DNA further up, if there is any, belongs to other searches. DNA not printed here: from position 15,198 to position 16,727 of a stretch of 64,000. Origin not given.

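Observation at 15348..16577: A nucleoside-2-deoxyribosyltransferase-like domain is fused to a uridine-kinase/PRK-family P-loop kinase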

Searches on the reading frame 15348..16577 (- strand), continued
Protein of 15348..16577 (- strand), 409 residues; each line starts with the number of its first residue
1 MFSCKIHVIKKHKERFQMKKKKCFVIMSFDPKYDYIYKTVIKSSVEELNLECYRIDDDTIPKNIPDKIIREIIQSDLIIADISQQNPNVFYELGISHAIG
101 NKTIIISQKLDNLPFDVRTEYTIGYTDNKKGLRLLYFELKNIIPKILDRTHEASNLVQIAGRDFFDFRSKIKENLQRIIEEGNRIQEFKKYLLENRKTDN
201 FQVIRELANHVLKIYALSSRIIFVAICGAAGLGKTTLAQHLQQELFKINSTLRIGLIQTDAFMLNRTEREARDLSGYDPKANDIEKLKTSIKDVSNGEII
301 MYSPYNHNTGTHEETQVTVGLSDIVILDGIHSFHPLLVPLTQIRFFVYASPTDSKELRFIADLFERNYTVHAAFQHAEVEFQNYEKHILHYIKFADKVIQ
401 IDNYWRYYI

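Call 72: search_dna_similar(query=window:15351-16526:-, collection=phages, mode=protein, max_evalue=0.000001, max_rows=25)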
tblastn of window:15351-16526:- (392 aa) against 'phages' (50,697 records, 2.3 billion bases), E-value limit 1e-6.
Records with a match: 43; places in all: 43; records where one place covers at least 80% of the query: 0.
Best place of each record, by identity: <60% 43.
By first word of the organism name: Streptococcus 21; Staphylococcus 16; Enterococcus 2; Lactobacillus 2; Bacteriophage 1; Dorea 1.
By host as written in the record: Staphylococcus aureus 8; - 3; Enterococcus faecalis 2; methicillin-resistant Staphylococcus aureus spa type t223 2; Staphylococcus aureus subsp. aureus RN4220 2; Streptococcus mitis SF100 2; Streptococcus pyogenes MGAS315 2; Streptococcus pneumoniae 10B00617 2; and 19 more.
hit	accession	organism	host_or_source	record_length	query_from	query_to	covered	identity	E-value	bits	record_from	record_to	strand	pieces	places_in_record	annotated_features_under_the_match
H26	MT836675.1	Bacteriophage sp.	human fecal samples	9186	2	129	33%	37.0%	3e-11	71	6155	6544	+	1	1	record has no annotation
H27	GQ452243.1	Enterococcus phage phiEf11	Enterococcus faecalis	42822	4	129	32%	35.1%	4e-9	64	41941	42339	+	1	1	conserved hypothetical protein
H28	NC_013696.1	Enterococcus phage phiEf11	Enterococcus faecalis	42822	4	129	32%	35.1%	4e-9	64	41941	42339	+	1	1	hypothetical protein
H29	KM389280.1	Staphylococcus phage Phi06_2986 B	-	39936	4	110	27%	40.4%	8e-12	73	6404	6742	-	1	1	record has no annotation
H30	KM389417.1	Staphylococcus phage Phi06_3106 B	-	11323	4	110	27%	40.4%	9e-12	73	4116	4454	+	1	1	record has no annotation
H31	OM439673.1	Staphylococcus phage vB_SauS_Mh1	Staphylococcus aureus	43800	4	110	27%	39.5%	2e-11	72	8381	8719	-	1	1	hypothetical protein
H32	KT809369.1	Staphylococcus phage P630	Staphylococcus aureus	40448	4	110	27%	39.5%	3e-11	71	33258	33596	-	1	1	hypothetical protein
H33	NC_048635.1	Staphylococcus phage P630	Staphylococcus aureus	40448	4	110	27%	39.5%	3e-11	71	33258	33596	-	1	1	hypothetical protein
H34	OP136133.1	Staphylococcus phage phiSa2wa-st30.2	Staphylococcus aureus 19152 ST30-MRSA-IV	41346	4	110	27%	39.5%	3e-11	71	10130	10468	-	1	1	hypothetical protein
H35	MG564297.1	Staphylococcus phage UPMK_2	methicillin-resistant Staphylococcus ...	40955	4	110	27%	39.5%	3e-11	71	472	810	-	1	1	hypothetical protein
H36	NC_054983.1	Staphylococcus phage UPMK_2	methicillin-resistant Staphylococcus ...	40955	4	110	27%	39.5%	3e-11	71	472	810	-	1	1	hypothetical protein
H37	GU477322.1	Staphylococcus phage SAP-26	Staphylococcus aureus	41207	4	110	27%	39.5%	3e-11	71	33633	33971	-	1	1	hypothetical protein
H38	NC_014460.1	Staphylococcus phage SAP-26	Staphylococcus aureus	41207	4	110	27%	39.5%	3e-11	71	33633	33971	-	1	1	hypothetical protein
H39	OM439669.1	Staphylococcus phage vB_SauS_760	Staphylococcus aureus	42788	4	110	27%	39.5%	3e-11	71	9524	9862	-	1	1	hypothetical protein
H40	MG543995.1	Staphylococcus phage UPMK_1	methicillin-resistant Staphylococcus ...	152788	4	110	27%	39.5%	3e-11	71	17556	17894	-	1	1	hypothetical protein (x2)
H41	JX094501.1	Staphylococcus phage SA13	Staphylococcus aureus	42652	4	110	27%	39.5%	3e-11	71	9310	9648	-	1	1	hypothetical protein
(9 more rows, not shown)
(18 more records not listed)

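Call 73: search_protein_families(library=phrogs, proteins=[window:15351-16526:-], max_evalue=0.001)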
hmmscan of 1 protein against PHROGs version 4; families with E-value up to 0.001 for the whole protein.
window:15351-16526:- (392 aa): 5 families
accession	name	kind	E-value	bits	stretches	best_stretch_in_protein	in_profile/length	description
phrog_3634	-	unknown function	5e-27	96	1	1-228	1-232/237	-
phrog_10872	-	unknown function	6.4e-18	66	1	18-141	44-166/306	-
phrog_26406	-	unknown function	1.6e-16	61.3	1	2-121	203-330/343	-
phrog_16139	-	unknown function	2.4e-10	40.9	1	3-115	198-311/323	-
phrog_296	-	integration and excision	0.00098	18.9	0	206-227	320-341/626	DNA transposition protein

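Call 74: get_annotated_region(hit=H41, flank=4000)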
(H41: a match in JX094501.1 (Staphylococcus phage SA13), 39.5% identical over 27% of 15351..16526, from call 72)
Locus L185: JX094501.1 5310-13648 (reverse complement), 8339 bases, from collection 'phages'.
description: Staphylococcus phage SA13, complete genome.
organism: Staphylococcus phage SA13 (NCBI taxid 1195086)
taxonomy: Viruses; Duplodnaviria; Heunggongvirae; Uroviricota; Caudoviricetes; Azeredovirinae; Phietavirus; Phietavirus SA13
host: Staphylococcus aureus; source: -; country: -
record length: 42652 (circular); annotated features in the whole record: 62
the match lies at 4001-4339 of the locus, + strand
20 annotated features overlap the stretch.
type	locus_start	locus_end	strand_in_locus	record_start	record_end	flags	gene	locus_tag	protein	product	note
CDS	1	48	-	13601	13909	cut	-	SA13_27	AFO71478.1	hypothetical protein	-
CDS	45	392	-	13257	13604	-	-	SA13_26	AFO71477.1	hypothetical protein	-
CDS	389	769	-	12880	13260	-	-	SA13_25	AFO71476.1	hypothetical protein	-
CDS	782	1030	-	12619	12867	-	-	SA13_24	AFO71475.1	hypothetical protein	-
CDS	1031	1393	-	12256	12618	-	-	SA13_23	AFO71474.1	hypothetical protein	-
CDS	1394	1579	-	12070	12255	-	-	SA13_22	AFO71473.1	hypothetical protein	-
CDS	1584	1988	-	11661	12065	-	-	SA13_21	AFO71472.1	hypothetical protein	-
CDS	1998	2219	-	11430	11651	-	-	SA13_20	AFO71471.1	hypothetical protein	-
CDS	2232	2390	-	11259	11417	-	-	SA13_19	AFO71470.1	hypothetical protein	-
CDS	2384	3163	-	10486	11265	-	-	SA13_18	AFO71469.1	IstB-like ATP-binding protein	-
CDS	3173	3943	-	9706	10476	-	-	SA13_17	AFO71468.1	putative phage replication protein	-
CDS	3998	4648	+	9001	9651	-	-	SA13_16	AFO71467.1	hypothetical protein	-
CDS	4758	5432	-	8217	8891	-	-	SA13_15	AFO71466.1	hypothetical protein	-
CDS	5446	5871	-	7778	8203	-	-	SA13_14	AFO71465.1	putative single-stranded DNA-binding protein 2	-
CDS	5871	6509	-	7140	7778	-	-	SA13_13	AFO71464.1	putative single-stranded DNA-binding protein 1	-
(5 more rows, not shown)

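Call 94: get_annotated_region(hit=H1, flank=3500)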
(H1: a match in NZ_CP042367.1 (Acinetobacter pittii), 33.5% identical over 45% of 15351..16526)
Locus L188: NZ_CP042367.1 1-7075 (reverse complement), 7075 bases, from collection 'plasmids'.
description: Acinetobacter pittii strain C54 plasmid pC54_003, complete sequence
organism: Acinetobacter pittii (NCBI taxid 48296)
taxonomy: Bacteria; Pseudomonadota; Gammaproteobacteria; Moraxellales; Moraxellaceae; Acinetobacter; Acinetobacter pittii
host: -; source: Homo sapiens,Whole organism,clinical sample; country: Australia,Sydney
typing (MOB-suite, as given by PLSDB): mobilizable; replicon rep_cluster_1233,rep_cluster_1364; relaxase MOBP,MOBQ
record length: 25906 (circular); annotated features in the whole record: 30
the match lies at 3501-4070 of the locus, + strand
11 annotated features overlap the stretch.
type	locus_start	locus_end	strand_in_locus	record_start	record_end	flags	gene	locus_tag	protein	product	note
CDS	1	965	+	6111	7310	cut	-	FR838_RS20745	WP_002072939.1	hypothetical protein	-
CDS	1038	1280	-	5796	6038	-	-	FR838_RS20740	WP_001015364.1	hypothetical protein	-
CDS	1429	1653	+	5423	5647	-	-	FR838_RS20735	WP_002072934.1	hypothetical protein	-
CDS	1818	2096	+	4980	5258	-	-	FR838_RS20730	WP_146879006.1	type II toxin-antitoxin system RelE/ParE family toxin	-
CDS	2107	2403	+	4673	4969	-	-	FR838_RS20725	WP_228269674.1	HigA family addiction module antitoxin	-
CDS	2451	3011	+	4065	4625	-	-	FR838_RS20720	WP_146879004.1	TIR domain-containing protein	-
CDS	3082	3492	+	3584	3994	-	-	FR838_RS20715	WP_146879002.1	TIR domain-containing protein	-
CDS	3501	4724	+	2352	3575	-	-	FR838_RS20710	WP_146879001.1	tetratricopeptide repeat-containing protein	-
CDS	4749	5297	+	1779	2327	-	-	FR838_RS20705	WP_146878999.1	TIR domain-containing protein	-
CDS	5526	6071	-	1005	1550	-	-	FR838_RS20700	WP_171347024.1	plasmid replication DNA-binding protein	-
CDS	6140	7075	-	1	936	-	repM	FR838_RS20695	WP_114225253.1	replication initiation protein RepM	GO:0006270 - DNA replication initiation [Evidence IEA]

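Call 95: get_annotated_region(hit=H25, flank=3500)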
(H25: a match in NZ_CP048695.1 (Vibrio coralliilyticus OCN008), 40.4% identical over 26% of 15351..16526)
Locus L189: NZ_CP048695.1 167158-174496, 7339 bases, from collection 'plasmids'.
description: Vibrio coralliilyticus OCN008 plasmid unnamed1, complete sequence
organism: Vibrio coralliilyticus OCN008 (NCBI taxid 1384040)
taxonomy: Bacteria; Pseudomonadota; Gammaproteobacteria; Vibrionales; Vibrionaceae; Vibrio; Vibrio coralliilyticus; Vibrio coralliilyticus OCN008
host: -; source: coral; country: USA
typing (MOB-suite, as given by PLSDB): non-mobilizable; replicon rep_cluster_564
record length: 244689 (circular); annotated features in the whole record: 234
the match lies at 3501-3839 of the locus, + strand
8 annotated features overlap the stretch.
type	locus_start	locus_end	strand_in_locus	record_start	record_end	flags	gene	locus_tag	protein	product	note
CDS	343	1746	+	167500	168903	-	-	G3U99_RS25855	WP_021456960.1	hypothetical protein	-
CDS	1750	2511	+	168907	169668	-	-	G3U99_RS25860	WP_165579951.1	hypothetical protein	-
CDS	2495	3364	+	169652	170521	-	-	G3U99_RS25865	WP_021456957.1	toll/interleukin-1 receptor domain-containing protein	GO:0007165 - signal transduction [Evidence IEA]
CDS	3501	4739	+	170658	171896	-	-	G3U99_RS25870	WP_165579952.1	TRAFs-binding domain-containing protein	-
CDS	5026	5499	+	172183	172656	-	-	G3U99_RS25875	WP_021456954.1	DUF1203 domain-containing protein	-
CDS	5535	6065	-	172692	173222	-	-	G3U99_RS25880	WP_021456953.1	cysteine hydrolase family protein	-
CDS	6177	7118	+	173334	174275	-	-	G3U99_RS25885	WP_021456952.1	helix-turn-helix domain-containing protein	GO:0006355 - regulation of DNA-templated transcription [Evidence IEA]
CDS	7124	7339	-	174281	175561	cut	-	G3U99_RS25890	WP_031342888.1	membrane protein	-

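Call 96: get_annotated_region(hit=H16, flank=3500)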
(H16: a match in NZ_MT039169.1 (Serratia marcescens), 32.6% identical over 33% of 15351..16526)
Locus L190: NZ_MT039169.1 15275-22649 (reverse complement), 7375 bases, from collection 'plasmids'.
description: Serratia marcescens strain AGR_1577 plasmid unnamed1, complete sequence
organism: Serratia marcescens (NCBI taxid 615)
taxonomy: Bacteria; Pseudomonadota; Gammaproteobacteria; Enterobacterales; Yersiniaceae; Serratia; Serratia marcescens
host: -; source: -; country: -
typing (MOB-suite, as given by PLSDB): mobilizable; replicon rep_cluster_998; relaxase MOBP
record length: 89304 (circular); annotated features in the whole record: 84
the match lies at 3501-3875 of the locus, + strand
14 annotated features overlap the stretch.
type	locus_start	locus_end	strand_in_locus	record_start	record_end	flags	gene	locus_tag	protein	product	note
CDS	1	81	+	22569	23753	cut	-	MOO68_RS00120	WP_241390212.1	MalY/PatB family protein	GO:0009086 - methionine biosynthetic process [Evidence IEA]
CDS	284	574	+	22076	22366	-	-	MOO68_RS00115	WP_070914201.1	hypothetical protein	-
CDS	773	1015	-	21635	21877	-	-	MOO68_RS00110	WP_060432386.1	plasmid partition protein ParG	-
CDS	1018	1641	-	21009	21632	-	parA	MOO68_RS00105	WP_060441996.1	ParA family partition ATPase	-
CDS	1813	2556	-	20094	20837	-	-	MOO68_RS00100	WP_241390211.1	tyrosine-type recombinase/integrase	GO:0015074 - DNA integration [Evidence IEA]; GO:0006310 - DNA recombination [Evidence IEA]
CDS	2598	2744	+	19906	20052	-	-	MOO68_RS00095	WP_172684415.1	hypothetical protein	-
CDS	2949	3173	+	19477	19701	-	-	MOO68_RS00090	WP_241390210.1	hypothetical protein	-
CDS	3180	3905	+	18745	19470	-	-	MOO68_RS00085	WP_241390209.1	hypothetical protein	-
CDS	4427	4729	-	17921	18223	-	-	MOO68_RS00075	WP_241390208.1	PerC family transcriptional regulator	-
CDS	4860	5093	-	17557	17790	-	-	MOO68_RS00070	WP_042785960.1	hypothetical protein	-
CDS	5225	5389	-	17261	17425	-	-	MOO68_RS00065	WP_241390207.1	hypothetical protein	-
CDS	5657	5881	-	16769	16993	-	-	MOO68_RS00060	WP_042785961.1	YgdI/YgdR family lipoprotein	-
CDS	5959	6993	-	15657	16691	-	-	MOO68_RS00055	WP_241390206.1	CAP-Gly protein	-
CDS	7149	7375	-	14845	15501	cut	-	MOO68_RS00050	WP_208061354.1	YetF domain-containing protein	-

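Call 98: search_protein_families(library=pfam, proteins=[L188:3501-4724:+, L189:3501-4739:+, L190:3180-3905:+, L185:3998-4648:+, L188:3082-3492:+, L189:2495-3364:+], max_evalue=0.01)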
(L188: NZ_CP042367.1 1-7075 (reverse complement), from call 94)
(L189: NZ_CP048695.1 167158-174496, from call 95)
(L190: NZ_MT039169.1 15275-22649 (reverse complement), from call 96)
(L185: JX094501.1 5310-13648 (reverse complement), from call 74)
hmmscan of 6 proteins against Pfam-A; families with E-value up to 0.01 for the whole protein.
L188:3501-4724:+ (407 aa): 2 families
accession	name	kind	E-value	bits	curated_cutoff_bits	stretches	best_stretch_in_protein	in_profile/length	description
PF20308.4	TPR-S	-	1.1e-18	68.1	27.6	1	204-309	4-101/102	Tetratricopeptide Repeats-Sensor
PF13281.12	MAP3K_TRAF_bd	-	9.9e-06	25.2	24.1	1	248-318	199-271/371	MAP3K TRAFs-binding domain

L189:3501-4739:+ (412 aa): 2 families
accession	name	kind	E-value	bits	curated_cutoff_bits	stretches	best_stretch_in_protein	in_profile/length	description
PF20308.4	TPR-S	-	3.1e-21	76.3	27.6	1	203-313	1-102/102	Tetratricopeptide Repeats-Sensor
PF13281.12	MAP3K_TRAF_bd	-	1.9e-09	37.5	24.1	1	246-410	196-350/371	MAP3K TRAFs-binding domain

L190:3180-3905:+ (241 aa): 1 family
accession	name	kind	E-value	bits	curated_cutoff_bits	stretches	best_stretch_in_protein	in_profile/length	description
PF05014.21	Nuc_deoxyrib_tr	-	0.00041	20.9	28.8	1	117-201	33-102/117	Nucleoside 2-deoxyribosyltransferase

L185:3998-4648:+ (216 aa): 1 family
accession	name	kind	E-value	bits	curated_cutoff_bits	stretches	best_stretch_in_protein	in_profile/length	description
PF05014.21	Nuc_deoxyrib_tr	-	0.0032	18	28.8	1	43-99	44-102/117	Nucleoside 2-deoxyribosyltransferase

L188:3082-3492:+ (136 aa): 2 families
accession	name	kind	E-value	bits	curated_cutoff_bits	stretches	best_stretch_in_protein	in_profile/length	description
PF08937.16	ThsB_TIR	-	5.8e-20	72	21.2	1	7-102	1-98/100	Thoeris protein ThsB, TIR-like domain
PF13676.11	TIR_2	-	0.00049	21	28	1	6-114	1-102/122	TIR domain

L189:2495-3364:+ (289 aa): 1 family
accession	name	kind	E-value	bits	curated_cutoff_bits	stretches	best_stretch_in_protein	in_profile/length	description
PF13676.11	TIR_2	-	3.4e-14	53.8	28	1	4-96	2-92/122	TIR domain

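Call 99: search_protein_families(library=padloc, proteins=[L001:5644-6900:-, L003:5812-7128:+, L007:5984-7354:+, L007:7360-7683:+, L089:7372-7752:+, L088:3247-4380:+, L088:4377-5384:+, L088:5377-6516:+, L004:7180-7767:+, L006:4061-4867:+], max_evalue=0.001)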
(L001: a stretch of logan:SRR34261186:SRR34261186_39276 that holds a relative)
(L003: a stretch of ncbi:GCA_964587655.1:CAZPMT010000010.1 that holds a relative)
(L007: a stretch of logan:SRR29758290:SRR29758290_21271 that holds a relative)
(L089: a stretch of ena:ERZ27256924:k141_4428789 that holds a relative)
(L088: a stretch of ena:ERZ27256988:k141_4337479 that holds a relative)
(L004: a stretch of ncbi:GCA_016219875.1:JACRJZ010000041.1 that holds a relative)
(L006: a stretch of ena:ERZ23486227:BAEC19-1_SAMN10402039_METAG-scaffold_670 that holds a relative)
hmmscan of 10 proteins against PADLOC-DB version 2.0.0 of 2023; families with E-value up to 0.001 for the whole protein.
L001:5644-6900:- (418 aa): 0 families

L003:5812-7128:+ (438 aa): 0 families

L007:5984-7354:+ (456 aa): 0 families

L007:7360-7683:+ (107 aa): 0 families

L089:7372-7752:+ (126 aa): 0 families

L088:3247-4380:+ (377 aa): 25 families
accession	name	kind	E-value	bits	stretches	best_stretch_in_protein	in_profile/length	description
PDLC04013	PD-Lambda-5_A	-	2.5e-16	58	1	21-159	10-154/440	-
PDLC03998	PD-Lambda-5_A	-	6.2e-16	56.2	1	19-163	7-161/466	-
PDLC04007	PD-Lambda-5_A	-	1.3e-15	55.5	1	20-107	7-93/454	-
PDLC04017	PD-Lambda-5_A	-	9.8e-15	52.3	1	23-167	18-163/473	-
PDLC04607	PDC-M38A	-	1.7e-14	51.2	1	52-197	57-198/715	-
PDLC04014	PD-Lambda-5_A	-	1.3e-13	48.7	1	18-130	4-112/456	-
PDLC03999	PD-Lambda-5_A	-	1.6e-12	44.9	1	22-145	12-137/493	-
PDLC04002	PD-Lambda-5_A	-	4.4e-12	43.9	1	23-160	14-152/471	-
PDLC04000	PD-Lambda-5_A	-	5.6e-12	43.5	1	21-104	10-95/428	-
PDLC04003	PD-Lambda-5_A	-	3.9e-11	40.6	1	22-147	10-136/487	-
PDLC04016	PD-Lambda-5_A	-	6.9e-11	39.8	1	16-106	5-98/494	-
PDLC04001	PD-Lambda-5_A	-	7.1e-11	39.7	1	22-107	9-100/467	-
PDLC04015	PD-Lambda-5_A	-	1.7e-10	38.6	1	22-110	10-98/463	-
PDLC03995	PD-Lambda-5_A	-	1.1e-09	35.9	1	22-167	18-170/503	-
PDLC04008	PD-Lambda-5_A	-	1.8e-09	34.9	1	21-112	9-102/449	-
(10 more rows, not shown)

L088:4377-5384:+ (335 aa): 0 families

L088:5377-6516:+ (379 aa): 40 families (the best 25 are shown)
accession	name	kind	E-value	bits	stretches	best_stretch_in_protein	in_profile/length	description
PDLC03325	MTase_II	-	5.1e-26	89.4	1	12-277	62-326/426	Type II methyltransferase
PDLC03239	MTase_II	-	4e-18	63.3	1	18-157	66-209/442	Type II methyltransferase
PDLC03353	MTase_II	-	4.5e-17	60.4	1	22-74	188-240/260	Type II methyltransferase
PDLC03322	MTase_II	-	4.6e-14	50.1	1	15-253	34-271/446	Type II methyltransferase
PDLC03387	MTase_II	-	1.3e-13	48.8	1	23-75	214-266/289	Type II methyltransferase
PDLC03364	MTase_II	-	5.2e-13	46.7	1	10-85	25-101/380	Type II methyltransferase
PDLC03224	MTase_II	-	9.6e-13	45.8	1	4-84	54-138/481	Type II methyltransferase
PDLC03350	MTase_II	-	2e-11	41.9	1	22-75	235-286/312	Type II methyltransferase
PDLC03351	MTase_II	-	3.3e-10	37.7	1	23-75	127-179/348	Type II methyltransferase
PDLC03380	MTase_II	-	3.3e-10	37.7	1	17-84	31-98/393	Type II methyltransferase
PDLC03371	MTase_II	-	1.3e-09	35.9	1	25-80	193-248/260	Type II methyltransferase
PDLC03339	MTase_II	-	2.5e-09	34.4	1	29-87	216-274/399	Type II methyltransferase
PDLC03283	MTase_II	-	5.9e-09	33.6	1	25-75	212-262/352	Type II methyltransferase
PDLC03369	MTase_II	-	1.2e-08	32.1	1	16-86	113-184/532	Type II methyltransferase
PDLC03389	MTase_II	-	1.7e-08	31.6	1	12-270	51-306/445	Type II methyltransferase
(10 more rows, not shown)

L004:7180-7767:+ (195 aa): 0 families

L006:4061-4867:+ (268 aa): 14 families
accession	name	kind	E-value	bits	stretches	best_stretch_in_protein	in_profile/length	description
PDLC04938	PDC-S15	-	3.5e-49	165.7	1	5-263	41-270/276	-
PDLC04937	PDC-S15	-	2.6e-39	133.4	1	3-263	11-248/254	-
PDLC04936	PDC-S15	-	5.8e-33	112.6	2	9-130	24-143/300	-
PDLC04933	PDC-S15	-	2.1e-29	100.9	2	4-126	4-123/286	-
PDLC04927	PDC-S15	-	7.4e-22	75.8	2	25-118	29-122/422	-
PDLC04929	PDC-S15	-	1.8e-21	75.3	2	41-122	50-132/308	-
PDLC04934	PDC-S15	-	6e-18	63.1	1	8-258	38-281/416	-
PDLC04931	PDC-S15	-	7.2e-18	63.4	1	9-255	42-264/282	-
PDLC04926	PDC-S15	-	4e-15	53.7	1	23-123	22-129/300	-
PDLC04932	PDC-S15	-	7.5e-15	53.1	1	69-119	96-146/324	-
PDLC04930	PDC-S15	-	3.9e-14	50.5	1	57-117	57-117/380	-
PDLC04939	PDC-S15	-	1.3e-12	45.4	1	34-113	31-110/487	-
PDLC04940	PDC-S15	-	2.1e-11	41.9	1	83-146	124-158/280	-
PDLC04935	PDC-S15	-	3.3e-07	27.5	1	28-151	132-266/535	-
